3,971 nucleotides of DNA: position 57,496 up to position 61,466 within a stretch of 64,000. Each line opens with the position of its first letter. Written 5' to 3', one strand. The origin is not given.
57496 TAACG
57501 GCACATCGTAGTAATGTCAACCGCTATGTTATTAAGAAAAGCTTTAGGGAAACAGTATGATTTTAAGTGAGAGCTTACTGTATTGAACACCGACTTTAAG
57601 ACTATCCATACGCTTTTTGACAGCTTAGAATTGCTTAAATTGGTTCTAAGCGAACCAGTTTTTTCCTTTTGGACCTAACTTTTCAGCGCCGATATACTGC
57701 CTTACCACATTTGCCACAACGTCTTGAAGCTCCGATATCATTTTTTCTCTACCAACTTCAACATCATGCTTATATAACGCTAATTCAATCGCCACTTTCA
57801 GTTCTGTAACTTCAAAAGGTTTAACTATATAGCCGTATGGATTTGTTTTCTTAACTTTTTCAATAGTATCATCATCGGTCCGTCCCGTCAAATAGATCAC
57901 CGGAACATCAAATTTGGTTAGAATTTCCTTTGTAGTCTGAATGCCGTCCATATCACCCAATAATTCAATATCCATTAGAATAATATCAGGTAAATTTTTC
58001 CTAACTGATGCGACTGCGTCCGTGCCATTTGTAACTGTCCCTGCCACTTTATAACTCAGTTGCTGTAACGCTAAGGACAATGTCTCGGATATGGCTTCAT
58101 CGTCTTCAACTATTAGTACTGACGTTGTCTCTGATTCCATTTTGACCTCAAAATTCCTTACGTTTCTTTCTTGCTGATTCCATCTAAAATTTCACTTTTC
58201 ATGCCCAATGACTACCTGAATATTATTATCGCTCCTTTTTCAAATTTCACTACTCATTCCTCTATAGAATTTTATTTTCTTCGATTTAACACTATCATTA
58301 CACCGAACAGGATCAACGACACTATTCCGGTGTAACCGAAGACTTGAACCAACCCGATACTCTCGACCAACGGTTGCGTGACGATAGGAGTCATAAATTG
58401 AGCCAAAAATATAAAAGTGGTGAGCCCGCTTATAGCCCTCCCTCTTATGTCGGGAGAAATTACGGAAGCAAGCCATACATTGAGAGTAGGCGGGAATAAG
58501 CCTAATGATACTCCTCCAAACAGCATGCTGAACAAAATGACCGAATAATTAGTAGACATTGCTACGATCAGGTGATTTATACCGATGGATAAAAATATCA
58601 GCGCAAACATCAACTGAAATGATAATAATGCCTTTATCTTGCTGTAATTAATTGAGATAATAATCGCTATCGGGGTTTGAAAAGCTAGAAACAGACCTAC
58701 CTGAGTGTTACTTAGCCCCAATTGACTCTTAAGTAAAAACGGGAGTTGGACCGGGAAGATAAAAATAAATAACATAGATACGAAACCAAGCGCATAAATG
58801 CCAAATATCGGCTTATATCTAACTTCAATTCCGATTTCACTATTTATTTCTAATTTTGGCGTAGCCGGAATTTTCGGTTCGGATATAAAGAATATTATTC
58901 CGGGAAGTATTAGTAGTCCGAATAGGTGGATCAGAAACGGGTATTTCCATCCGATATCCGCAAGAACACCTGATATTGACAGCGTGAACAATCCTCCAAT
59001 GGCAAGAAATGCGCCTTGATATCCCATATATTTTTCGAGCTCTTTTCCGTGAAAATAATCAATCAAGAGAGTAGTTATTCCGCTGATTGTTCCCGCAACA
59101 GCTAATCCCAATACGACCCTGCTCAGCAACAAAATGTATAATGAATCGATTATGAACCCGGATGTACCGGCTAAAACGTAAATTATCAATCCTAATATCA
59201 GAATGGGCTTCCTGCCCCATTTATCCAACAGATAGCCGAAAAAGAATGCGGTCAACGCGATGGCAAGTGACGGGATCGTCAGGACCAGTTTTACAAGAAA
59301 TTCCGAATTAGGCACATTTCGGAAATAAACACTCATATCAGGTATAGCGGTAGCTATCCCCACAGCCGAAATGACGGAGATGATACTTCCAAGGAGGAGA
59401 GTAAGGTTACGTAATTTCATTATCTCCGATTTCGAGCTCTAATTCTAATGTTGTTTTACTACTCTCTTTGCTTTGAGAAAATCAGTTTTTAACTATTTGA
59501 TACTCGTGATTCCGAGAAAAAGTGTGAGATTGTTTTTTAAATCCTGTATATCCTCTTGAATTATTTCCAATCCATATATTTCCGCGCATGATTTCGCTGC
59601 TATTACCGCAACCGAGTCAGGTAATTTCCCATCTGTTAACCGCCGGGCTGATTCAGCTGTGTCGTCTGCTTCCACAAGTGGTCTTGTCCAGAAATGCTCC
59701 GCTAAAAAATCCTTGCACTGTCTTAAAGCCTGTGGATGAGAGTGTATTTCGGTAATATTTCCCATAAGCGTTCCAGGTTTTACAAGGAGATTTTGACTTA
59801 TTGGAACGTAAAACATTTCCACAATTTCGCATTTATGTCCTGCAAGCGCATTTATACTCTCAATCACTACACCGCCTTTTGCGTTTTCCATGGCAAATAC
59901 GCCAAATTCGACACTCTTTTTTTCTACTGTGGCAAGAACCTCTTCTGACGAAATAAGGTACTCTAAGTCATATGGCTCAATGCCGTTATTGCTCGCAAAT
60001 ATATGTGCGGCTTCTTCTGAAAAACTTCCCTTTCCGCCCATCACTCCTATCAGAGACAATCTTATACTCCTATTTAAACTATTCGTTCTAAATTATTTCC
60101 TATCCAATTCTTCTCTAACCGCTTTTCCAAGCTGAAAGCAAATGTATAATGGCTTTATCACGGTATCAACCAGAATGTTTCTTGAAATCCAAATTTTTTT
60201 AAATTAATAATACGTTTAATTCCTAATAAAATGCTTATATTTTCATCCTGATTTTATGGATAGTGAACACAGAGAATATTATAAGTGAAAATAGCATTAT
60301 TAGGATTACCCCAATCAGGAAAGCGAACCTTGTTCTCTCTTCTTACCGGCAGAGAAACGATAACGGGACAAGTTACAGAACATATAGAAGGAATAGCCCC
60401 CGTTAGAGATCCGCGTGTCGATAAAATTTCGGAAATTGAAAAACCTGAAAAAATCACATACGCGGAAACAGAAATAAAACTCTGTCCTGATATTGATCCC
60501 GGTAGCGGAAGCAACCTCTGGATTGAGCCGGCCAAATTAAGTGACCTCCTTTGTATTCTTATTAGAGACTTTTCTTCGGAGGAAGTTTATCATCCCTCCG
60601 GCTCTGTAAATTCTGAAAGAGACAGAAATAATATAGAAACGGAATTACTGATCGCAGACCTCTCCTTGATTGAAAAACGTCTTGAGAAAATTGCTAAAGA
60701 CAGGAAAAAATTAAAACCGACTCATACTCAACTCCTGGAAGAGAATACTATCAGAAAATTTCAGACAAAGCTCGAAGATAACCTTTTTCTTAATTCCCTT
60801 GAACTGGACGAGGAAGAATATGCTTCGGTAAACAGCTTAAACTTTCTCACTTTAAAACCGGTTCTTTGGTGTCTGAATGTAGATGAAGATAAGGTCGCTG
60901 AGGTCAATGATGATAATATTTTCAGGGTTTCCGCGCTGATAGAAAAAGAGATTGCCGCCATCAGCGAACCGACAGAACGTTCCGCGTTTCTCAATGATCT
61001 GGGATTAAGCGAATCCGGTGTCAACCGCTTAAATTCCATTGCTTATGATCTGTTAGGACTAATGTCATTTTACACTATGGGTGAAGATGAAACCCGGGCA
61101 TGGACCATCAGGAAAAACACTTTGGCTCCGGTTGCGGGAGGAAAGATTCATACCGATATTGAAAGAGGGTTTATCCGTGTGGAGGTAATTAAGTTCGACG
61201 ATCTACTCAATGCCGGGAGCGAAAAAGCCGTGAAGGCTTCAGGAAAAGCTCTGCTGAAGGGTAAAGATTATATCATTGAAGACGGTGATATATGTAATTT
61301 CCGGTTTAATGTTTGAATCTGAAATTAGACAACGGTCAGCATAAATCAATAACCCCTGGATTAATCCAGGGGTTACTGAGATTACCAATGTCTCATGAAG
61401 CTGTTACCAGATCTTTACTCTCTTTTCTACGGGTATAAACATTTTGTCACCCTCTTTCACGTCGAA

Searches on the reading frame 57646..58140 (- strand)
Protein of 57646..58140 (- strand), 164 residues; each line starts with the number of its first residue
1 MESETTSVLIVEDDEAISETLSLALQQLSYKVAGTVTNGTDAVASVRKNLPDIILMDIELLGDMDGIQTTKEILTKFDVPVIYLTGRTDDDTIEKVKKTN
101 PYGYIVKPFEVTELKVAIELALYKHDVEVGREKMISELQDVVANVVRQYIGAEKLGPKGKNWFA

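Call 60: search_protein_families(library=pfam, proteins=[window:57646-58140:-], max_evalue=0.0001)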
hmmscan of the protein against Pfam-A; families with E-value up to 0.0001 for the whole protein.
window:57646-58140:- (164 aa): 1 family
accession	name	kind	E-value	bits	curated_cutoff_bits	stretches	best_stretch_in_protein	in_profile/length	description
PF00072.30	Response_reg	-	7.4e-24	84.5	30.2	1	8-118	1-110/111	Response regulator receiver domain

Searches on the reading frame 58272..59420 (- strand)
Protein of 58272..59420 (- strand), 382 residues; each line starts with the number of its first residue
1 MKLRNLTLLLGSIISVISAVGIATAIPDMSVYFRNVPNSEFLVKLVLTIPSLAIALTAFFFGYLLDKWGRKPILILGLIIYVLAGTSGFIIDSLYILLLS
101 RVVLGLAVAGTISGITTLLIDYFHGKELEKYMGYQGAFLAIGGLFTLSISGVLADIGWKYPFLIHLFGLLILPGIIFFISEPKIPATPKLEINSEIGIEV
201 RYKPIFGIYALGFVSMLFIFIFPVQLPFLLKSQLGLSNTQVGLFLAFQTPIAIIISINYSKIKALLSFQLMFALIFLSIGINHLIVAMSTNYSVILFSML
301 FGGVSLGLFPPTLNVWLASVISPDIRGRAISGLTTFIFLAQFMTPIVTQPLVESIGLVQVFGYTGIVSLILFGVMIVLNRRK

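Call 60: search_protein_families(library=pfam, proteins=[window:58272-59420:-], max_evalue=0.0001)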
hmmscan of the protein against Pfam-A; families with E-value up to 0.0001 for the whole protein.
window:58272-59420:- (382 aa): 2 families
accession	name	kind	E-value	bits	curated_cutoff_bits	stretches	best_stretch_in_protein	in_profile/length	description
PF07690.21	MFS_1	-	4.8e-38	131.4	33.4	2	9-253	2-252/347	Major Facilitator Superfamily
PF00083.30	Sugar_tr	-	4.6e-10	39.4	22.3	1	39-188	44-195/452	Sugar (and other) transporter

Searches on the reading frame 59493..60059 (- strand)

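Call 60: search_protein_families(library=pfam, proteins=[window:59493-60059:-], max_evalue=0.0001)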
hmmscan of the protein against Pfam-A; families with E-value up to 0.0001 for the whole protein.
window:59493-60059:- (188 aa): 1 family
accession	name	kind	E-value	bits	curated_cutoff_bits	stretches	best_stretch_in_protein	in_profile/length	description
PF00800.23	PDT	-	3.8e-43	147.8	25.2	1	4-185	1-177/181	Prephenate dehydratase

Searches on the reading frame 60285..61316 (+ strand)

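Call 60: search_protein_families(library=pfam, proteins=[window:60285-61316:+], max_evalue=0.0001)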
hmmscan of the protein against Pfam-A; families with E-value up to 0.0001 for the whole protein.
window:60285-61316:+ (343 aa): 1 family
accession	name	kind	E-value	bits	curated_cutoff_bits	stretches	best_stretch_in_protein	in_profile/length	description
PF06071.19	YchF-GTPase_C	-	5.7e-35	119.7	27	1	259-342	1-84/84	Protein of unknown function (DUF933)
